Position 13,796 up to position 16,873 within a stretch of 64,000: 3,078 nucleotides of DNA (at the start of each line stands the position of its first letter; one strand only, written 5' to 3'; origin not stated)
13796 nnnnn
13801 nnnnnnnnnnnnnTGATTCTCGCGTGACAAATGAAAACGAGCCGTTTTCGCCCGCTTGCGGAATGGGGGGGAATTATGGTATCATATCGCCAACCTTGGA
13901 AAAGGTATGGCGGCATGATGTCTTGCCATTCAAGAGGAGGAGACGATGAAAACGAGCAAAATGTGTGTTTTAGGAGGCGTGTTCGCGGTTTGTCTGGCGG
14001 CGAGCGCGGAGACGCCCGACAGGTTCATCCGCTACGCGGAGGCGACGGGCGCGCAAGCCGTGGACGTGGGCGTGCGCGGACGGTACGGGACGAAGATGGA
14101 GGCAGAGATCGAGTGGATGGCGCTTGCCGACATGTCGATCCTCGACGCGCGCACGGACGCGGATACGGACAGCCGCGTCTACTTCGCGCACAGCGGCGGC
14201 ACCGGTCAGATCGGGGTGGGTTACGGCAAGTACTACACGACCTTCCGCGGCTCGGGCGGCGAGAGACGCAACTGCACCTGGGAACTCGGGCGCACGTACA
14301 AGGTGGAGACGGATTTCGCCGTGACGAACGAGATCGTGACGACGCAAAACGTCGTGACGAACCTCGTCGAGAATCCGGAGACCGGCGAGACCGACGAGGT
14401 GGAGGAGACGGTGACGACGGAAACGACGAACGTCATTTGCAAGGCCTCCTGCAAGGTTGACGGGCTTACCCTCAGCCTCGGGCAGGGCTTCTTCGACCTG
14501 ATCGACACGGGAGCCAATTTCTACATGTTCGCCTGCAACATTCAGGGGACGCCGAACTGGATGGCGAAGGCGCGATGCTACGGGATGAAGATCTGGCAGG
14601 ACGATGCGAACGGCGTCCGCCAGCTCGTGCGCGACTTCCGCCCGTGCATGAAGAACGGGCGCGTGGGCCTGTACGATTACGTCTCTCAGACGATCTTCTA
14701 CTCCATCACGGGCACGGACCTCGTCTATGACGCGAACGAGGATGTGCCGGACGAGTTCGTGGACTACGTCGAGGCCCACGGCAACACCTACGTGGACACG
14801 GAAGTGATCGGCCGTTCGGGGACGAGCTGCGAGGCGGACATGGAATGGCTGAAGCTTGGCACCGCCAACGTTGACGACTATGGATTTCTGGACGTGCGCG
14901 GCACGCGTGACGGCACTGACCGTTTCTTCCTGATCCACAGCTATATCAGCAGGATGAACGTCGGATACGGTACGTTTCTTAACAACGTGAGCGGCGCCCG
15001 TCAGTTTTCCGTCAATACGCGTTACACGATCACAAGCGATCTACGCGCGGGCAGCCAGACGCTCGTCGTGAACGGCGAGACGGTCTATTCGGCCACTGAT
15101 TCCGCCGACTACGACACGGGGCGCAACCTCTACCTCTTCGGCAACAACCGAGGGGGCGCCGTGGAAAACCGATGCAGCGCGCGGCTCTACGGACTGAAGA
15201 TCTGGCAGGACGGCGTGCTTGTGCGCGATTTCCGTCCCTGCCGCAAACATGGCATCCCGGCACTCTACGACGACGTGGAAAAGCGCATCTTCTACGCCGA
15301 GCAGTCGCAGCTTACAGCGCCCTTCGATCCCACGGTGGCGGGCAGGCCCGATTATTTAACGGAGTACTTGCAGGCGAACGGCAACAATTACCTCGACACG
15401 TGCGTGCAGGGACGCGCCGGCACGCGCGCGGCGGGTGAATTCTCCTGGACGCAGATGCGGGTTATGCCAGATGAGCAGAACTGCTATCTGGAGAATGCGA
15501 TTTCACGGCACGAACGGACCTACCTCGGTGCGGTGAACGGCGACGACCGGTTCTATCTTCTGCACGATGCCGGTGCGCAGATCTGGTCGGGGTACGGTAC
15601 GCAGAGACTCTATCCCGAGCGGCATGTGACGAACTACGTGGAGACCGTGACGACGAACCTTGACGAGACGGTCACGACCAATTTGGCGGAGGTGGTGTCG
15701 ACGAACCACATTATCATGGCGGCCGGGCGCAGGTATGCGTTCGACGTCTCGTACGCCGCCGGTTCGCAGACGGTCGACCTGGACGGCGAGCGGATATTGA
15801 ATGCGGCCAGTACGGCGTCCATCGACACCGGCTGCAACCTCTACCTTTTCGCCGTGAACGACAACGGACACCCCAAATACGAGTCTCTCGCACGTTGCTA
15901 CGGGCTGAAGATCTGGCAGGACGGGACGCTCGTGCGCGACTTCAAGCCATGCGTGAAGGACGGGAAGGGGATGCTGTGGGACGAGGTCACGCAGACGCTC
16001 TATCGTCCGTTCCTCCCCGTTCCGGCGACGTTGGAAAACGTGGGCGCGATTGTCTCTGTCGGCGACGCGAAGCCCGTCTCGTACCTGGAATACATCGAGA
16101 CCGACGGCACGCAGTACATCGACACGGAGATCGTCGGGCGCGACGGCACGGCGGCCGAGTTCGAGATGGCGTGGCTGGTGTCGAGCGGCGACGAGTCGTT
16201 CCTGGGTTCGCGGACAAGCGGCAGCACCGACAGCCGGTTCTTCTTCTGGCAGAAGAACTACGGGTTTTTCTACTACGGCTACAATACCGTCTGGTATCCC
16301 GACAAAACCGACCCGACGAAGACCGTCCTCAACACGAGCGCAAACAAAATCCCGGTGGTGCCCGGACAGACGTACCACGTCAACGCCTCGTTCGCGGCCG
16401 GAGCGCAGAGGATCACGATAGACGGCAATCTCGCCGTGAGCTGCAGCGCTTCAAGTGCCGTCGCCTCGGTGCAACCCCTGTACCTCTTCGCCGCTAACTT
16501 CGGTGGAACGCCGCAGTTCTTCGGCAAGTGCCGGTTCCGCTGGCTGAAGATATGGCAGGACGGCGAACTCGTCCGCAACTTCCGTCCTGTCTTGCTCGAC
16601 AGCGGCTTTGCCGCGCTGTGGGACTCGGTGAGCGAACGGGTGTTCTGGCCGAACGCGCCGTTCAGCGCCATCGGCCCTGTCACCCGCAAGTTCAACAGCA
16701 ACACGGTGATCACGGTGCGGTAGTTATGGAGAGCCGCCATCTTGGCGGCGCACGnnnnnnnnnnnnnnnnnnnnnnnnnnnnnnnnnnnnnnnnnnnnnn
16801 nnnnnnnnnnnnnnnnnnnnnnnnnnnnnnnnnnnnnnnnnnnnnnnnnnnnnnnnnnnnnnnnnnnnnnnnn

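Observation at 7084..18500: Tandemly duplicated cassette pairing multi-module secreted proteins (11 copies of an unrecognised module) with Tat-type metallophosphoesterases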

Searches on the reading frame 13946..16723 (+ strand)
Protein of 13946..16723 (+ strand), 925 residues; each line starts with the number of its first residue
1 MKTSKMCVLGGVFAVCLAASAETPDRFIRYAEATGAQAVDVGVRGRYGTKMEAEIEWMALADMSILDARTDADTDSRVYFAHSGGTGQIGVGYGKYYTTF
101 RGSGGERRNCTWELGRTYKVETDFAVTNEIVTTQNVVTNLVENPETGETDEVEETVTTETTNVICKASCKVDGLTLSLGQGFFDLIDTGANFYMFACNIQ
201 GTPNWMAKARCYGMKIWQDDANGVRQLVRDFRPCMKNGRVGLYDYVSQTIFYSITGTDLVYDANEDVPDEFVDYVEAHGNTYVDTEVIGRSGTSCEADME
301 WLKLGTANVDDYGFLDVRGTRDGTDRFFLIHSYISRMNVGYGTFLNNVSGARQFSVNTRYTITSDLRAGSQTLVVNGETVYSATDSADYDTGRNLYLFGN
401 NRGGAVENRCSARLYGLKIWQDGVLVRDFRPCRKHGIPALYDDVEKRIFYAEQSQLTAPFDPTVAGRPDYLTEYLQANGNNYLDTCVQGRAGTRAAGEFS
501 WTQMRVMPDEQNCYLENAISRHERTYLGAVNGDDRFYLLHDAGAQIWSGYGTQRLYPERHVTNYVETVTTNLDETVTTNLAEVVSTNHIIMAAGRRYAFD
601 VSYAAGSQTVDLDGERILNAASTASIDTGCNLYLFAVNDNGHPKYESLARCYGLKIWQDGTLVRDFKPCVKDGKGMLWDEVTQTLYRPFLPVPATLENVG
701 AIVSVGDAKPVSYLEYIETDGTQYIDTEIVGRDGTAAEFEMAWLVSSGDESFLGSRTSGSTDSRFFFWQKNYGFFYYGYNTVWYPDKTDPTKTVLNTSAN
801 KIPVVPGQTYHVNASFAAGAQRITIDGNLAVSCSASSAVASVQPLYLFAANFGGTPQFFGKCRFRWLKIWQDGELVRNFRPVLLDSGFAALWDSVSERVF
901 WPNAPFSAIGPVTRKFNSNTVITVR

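Call 9: search_protein_families(library=ncbifam, proteins=[window:13946-16723:+], max_evalue=1)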
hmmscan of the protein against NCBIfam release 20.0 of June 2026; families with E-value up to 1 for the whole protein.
window:13946-16723:+ (925 aa): 0 families

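Call 10: search_protein_families(library=pfam, proteins=[window:13946-16720:+], max_evalue=1)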
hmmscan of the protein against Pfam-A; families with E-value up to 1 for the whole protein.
window:13946-16720:+ (925 aa): 1 family
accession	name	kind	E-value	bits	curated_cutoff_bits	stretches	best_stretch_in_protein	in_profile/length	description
PF13385.13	Laminin_G_3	-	0.00025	21.6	27.6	2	301-421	24-142/151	Concanavalin A-like lectin/glucanases superfamily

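Call 14: find_homologous_proteins(query=window:13946-16720:+)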
Query window:13946-16720:+ (925 aa): 292 proteins with E <= 0.001 among 8000 candidates; the best 120 are listed.
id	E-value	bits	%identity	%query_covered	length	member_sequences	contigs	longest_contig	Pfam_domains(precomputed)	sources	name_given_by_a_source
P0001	0.0e+0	2156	99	100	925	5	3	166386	-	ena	-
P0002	0.0e+0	1927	90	100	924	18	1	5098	-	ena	-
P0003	0.0e+0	1852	87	100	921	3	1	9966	-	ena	-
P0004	0.0e+0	1848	86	100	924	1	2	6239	-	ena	-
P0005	0.0e+0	1744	82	100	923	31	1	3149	-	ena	-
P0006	0.0e+0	1724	81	100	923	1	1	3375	-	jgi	-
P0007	0.0e+0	1716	81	100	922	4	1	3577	-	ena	-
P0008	0.0e+0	1715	81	100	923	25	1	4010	-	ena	-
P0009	0.0e+0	1709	81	100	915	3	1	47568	-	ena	-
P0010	0.0e+0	1659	74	100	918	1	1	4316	-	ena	-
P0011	0.0e+0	1645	78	100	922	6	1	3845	-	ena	-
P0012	0.0e+0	1636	73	100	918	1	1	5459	-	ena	-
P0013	0.0e+0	1610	77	100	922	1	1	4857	-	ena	-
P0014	0.0e+0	1594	76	100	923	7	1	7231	-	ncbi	-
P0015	0.0e+0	1591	72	100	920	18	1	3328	-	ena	-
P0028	0.0e+0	1179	59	98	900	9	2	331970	-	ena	-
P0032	0.0e+0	1065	56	99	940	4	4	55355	-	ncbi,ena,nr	ncbi:MAG: hypothetical protein IJR99_07315 [Kiritimatiellae bacterium]|nr:hypothetical protein [Kiri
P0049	2.5e-182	626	40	98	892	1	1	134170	-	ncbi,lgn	-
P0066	1.4e-172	594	39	99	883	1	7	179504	-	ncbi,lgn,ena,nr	ncbi:MAG: hypothetical protein IJG18_03040 [Kiritimatiellae bacterium]|nr:hypothetical protein [Kiri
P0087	4.9e-165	569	38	99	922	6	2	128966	-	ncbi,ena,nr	ncbi:MAG: hypothetical protein IJH50_01895 [Kiritimatiellae bacterium]|nr:hypothetical protein [Kiri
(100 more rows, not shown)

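Call 37: find_encoding_contigs(protein=P0028, flank=10000, max_places=2)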
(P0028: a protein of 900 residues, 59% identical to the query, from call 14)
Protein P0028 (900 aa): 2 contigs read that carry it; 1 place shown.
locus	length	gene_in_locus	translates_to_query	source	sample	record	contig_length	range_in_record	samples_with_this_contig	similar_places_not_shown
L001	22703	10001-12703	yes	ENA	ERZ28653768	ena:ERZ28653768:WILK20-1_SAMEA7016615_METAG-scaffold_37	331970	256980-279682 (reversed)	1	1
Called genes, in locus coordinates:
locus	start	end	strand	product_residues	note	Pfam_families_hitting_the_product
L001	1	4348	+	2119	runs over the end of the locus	PF00295:Glyco_hydro_28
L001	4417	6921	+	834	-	-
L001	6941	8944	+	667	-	PF16889:Hepar_II_III_N, PF07940:Hepar_II_III_C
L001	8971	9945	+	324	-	PF00149:Metallophos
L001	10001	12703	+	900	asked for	-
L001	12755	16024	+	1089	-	-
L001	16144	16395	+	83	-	-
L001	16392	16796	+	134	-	PF01850:PIN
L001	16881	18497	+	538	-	PF00515:TPR_1 (faint), PF07719:TPR_2 (faint)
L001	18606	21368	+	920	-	-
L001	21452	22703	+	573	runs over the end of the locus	PF00149:Metallophos, PF12850:Metallophos_2 (faint)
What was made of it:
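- The arrangement is syntenic across Kiritimatiellae whose module proteins are down to 59% identical (calls 14, 37).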

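Call 38: find_encoding_contigs(protein=P0066, flank=10000, max_places=2)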
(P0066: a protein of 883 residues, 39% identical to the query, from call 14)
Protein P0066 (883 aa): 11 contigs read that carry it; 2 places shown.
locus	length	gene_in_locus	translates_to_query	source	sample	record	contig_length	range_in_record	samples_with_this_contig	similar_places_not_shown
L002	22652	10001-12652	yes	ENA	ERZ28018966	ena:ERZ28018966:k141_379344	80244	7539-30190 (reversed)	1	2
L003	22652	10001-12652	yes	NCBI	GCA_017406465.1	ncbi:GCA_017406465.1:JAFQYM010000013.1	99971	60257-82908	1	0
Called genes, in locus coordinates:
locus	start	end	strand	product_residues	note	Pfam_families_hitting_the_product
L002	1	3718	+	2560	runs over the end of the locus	PF18998:Flg_new_2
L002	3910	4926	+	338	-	-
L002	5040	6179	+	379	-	PF03462:PCRF, PF00472:RF-1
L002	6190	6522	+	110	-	-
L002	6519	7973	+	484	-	PF00496:SBP_bac_5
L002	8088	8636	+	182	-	PF00814:TsaD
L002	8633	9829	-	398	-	PF13407:Peripla_BP_4 (weak), PF13377:Peripla_BP_3, PF12833:HTH_18, PF00165:HTH_AraC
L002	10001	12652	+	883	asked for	-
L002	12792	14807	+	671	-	PF11308:Glyco_hydro_129 (weak)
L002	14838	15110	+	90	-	PF18952:DUF5696 (weak)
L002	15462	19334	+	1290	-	PF13385:Laminin_G_3, PF18998:Flg_new_2, PF00801:PKD, PF18911:PKD_4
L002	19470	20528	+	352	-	PF01797:Y1_Tnp (weak), PF21247:Fic-like_C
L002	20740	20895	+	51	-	-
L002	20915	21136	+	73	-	PF04964:Flp_Fap (faint)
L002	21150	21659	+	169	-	PF07811:TadE (weak)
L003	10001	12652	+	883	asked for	-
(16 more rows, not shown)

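Call 39: find_encoding_contigs(protein=P0049, flank=10000, max_places=1)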
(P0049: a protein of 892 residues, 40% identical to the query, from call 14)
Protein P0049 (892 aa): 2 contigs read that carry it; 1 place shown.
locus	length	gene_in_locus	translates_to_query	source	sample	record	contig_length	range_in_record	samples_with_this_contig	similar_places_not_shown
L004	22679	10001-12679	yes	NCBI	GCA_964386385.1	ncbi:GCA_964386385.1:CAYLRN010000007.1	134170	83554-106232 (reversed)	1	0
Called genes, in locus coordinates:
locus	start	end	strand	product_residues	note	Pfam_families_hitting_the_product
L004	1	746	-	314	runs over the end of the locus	PF06258:Mito_fiss_Elm1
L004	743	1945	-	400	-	PF01368:DHH, PF02272:DHHA1 (weak)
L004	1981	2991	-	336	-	PF00145:DNA_methylase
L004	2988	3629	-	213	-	PF09517:RE_Eco29kI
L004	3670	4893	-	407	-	PF17785:PUA_3, PF10672:Methyltrans_SAM, PF03602:Cons_hypoth95, PF13847:Methyltransf_31 (weak)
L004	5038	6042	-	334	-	PF01116:F_bP_aldolase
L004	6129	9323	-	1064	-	PF18582:HZS_alpha, PF03781:FGE-sulfatase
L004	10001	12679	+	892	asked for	-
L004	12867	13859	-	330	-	PF03734:YkuD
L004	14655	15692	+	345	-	-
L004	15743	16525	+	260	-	-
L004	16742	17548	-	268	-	PF03807:F420_oxidored, PF14748:P5CR_dimer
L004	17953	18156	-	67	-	-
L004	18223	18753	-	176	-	-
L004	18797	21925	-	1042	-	-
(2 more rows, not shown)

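Call 40: find_encoding_contigs(protein=P0087, flank=10000, max_places=1)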
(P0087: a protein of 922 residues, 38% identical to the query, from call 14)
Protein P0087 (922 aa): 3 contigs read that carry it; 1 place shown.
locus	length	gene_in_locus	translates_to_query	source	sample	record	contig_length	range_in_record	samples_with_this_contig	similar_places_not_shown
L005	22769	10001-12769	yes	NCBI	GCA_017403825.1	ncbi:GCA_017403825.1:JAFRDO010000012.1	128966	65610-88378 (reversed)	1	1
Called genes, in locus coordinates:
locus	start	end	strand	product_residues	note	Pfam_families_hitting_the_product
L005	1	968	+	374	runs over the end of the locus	PF01263:Aldose_epim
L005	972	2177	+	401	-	PF00482:T2SSF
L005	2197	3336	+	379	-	PF16257:UxaE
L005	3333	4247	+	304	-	PF22007:DUF6930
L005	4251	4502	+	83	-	PF09723:Zn_ribbon_8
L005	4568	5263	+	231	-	PF00215:OMPdecase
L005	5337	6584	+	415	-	PF07690:MFS_1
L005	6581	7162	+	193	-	PF01048:PNP_UDP_1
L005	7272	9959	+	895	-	-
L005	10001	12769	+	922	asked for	-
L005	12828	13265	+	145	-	-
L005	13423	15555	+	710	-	PF13385:Laminin_G_3 (faint), PF18998:Flg_new_2 (faint)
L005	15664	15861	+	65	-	-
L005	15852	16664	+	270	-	PF08843:AbiEii (faint)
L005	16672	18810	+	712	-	-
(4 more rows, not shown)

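Call 41: find_encoding_contigs(protein=P0032, flank=10000, max_places=1)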
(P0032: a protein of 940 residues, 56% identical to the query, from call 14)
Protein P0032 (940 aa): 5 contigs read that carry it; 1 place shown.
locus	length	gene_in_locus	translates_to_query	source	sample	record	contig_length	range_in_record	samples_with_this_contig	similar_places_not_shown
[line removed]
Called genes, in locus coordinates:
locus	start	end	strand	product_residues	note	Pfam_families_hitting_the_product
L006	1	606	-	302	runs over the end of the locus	-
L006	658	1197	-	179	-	PF17032:Zn_ribbon_15 (faint), PF24463:DUF7577 (faint), PF18912:DZR_2 (faint), PF12773:DZR, PF13240:Zn_Ribbon_1 (weak), PF24460:DUF7575 (faint), PF13240:Zn_Ribbon_1 (weak), PF13248:Zn_ribbon_3 (weak)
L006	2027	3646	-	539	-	PF07969:Amidohydro_3, PF01979:Amidohydro_1 (faint)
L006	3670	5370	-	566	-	PF05157:MshEN, PF00437:T2SSE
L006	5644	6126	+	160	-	-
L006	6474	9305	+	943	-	-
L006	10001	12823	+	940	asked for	-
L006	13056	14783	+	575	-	PF00149:Metallophos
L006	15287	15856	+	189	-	-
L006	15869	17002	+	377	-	PF01156:IU_nuc_hydro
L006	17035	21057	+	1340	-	-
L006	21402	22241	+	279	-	-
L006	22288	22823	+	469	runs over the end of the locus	PF01408:GFO_IDH_MocA, PF19051:GFO_IDH_MocA_C2 (weak)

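Call 43: find_related_loci(query=A3, collection=genome_contigs, flank=10000)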
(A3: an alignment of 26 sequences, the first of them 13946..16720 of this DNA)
Query A3 (925 aa) in genome_contigs; peptide patterns used: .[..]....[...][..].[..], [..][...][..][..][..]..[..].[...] (x = any residue, [..] = any of these).
580 stretches matched a pattern; 357 encode a relative of the query (tblastn E <= 1e-3); the best 80 are kept; 79 distinct loci.
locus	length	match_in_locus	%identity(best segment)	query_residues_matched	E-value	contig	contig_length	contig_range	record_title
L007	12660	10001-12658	81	1-889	0e+0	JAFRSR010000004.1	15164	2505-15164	MAG: Kiritimatiellae bacterium isolate RGIG2765 Goat_Omasum-5__c4154, whole genome shotgun sequence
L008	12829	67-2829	62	2-925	0e+0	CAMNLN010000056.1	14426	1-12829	MAG: uncultured Verrucomicrobia bacterium isolate SRR1222429_bin.139_metaWRAP_v1.3_MAG genome assembly, contig: NODE.103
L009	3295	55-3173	78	1-925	0e+0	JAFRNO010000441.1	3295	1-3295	MAG: Kiritimatiellae bacterium isolate RGIG2632 Goat_Omasum-1__c452428, whole genome shotgun sequence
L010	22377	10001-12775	56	1-912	0e+0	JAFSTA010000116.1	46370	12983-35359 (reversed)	MAG: Kiritimatiellae bacterium isolate RGIG3447 Goat_Rumen.Co__c1053449, whole genome shotgun sequence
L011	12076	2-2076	72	19-925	0e+0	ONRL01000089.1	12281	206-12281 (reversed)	uncultured Lentisphaerae bacterium isolate RUG572 genome assembly, contig: scaffold_5938, whole genome shotgun sequence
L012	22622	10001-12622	40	7-925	0e+0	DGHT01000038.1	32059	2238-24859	MAG TPA_asm: Verrucomicrobia bacterium UBA3841 UBA3841_contig_12251, whole genome shotgun sequence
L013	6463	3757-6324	37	19-925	7e-178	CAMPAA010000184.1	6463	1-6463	MAG: uncultured Verrucomicrobia bacterium isolate SRR873601_bin.122_metaWRAP_v1.3_MAG genome assembly, contig: NODE_3994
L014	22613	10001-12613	37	22-925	3e-177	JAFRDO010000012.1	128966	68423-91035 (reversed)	MAG: Kiritimatiellae bacterium isolate RGIG2398 Goat_Ileum-4__c29832, whole genome shotgun sequence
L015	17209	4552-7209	38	7-925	1e-175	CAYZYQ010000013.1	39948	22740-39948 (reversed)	MAG TPA_asm: uncultured Lentisphaeraceae bacterium isolate binchicken_co370_247 genome assembly, contig: NODE_1189_lengt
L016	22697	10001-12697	40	10-925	0e+0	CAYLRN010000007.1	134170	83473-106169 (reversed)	MAG TPA_asm: uncultured Lentisphaeraceae bacterium isolate SRP225648_co1_977 genome assembly, contig: NODE_109_length_13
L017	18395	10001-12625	40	6-925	2e-170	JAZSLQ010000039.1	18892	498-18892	MAG: Kiritimatiellia bacterium isolate T1900044557_TS20190023.MAGScoT_cleanbin_000052 SGB_318_k141_1982952, whole genome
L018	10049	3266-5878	40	7-925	6e-169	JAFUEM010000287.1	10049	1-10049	MAG: Kiritimatiellae bacterium isolate RGIG4421 Roe_deer_Omasum-3__c143518, whole genome shotgun sequence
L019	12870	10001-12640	37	1-925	1e-167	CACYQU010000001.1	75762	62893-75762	uncultured bacterium isolate RUG12190 genome assembly, contig: RUG12190_asm_1, whole genome shotgun sequence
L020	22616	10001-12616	39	2-918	2e-167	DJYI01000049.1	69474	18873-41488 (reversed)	MAG TPA_asm: Verrucomicrobia bacterium UBA6982 UBA6982_contig_13738, whole genome shotgun sequence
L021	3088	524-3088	39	11-884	2e-177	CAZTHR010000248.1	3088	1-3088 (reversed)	MAG TPA_asm: uncultured Lentisphaeraceae bacterium isolate SRP350583_co4_66 genome assembly, contig: NODE_28652_length_3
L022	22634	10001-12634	39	22-907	1e-166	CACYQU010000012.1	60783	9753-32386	uncultured bacterium isolate RUG12190 genome assembly, contig: RUG12190_asm_12, whole genome shotgun sequence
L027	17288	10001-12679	36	1-925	1e-163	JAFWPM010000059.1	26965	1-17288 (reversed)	MAG: Kiritimatiellae bacterium isolate RGIG5952 Sheep_Omasum-1__c210949, whole genome shotgun sequence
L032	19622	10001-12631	36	1-925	1e-157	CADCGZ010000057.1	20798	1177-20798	uncultured bacterium isolate RUG14632 genome assembly, contig: RUG14632_asm_57, whole genome shotgun sequence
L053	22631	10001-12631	39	6-925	4e-171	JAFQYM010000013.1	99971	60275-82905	MAG: Kiritimatiellae bacterium isolate RGIG2266 Goat_Duodenum-3__c195, whole genome shotgun sequence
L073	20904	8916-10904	30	7-904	3e-55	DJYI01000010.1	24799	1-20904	MAG TPA_asm: Verrucomicrobia bacterium UBA6982 UBA6982_contig_18122, whole genome shotgun sequence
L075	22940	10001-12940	28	17-904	7e-55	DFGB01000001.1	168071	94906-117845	MAG TPA_asm: Verrucomicrobia bacterium UBA3761 UBA3761_contig_2208, whole genome shotgun sequence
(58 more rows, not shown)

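Call 49: search_protein_families(library=phrogs, proteins=[window:13946-16720:+], max_evalue=0.01)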
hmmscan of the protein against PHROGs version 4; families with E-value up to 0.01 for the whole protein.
window:13946-16720:+ (925 aa): 0 families

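Call 60: find_encoding_contigs(protein=P0001, flank=10000, max_places=3)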
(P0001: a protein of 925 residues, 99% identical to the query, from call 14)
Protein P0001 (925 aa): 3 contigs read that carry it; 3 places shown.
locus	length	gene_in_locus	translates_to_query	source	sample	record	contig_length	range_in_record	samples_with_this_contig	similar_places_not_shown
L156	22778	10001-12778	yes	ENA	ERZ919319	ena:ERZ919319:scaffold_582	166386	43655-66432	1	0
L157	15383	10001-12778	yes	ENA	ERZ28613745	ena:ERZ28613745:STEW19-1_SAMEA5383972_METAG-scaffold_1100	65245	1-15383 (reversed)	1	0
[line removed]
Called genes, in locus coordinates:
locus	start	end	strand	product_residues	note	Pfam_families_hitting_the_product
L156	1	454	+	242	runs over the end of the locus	PF01618:MotA_ExbB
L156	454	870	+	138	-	PF02472:ExbD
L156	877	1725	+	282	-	-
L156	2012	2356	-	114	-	-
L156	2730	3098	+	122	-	-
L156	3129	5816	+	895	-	-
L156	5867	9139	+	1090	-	PF00149:Metallophos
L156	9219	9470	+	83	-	-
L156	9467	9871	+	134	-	PF01850:PIN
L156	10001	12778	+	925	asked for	-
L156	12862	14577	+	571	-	PF00149:Metallophos, PF12850:Metallophos_2 (faint)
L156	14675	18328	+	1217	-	PF18582:HZS_alpha, PF03781:FGE-sulfatase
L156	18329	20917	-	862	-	PF18582:HZS_alpha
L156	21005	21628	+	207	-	PF00814:TsaD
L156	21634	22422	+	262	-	PF01513:NAD_kinase, PF20143:NAD_kinase_C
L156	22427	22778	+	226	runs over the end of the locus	PF14622:Ribonucleas_3_3, PF00636:Ribonuclease_3, PF00035:dsrm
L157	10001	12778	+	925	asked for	-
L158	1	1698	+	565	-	?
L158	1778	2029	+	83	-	-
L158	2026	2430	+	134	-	PF01850:PIN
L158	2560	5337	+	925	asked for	-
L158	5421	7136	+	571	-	PF00149:Metallophos, PF12850:Metallophos_2 (faint)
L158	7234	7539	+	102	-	?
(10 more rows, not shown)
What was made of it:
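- Sister strains have all four genes intact (call 60).
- Tried and rejected: Assembly chimera as the source of the duplication: L001 and L156-L158 show the same double cassette (calls 37, 60).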
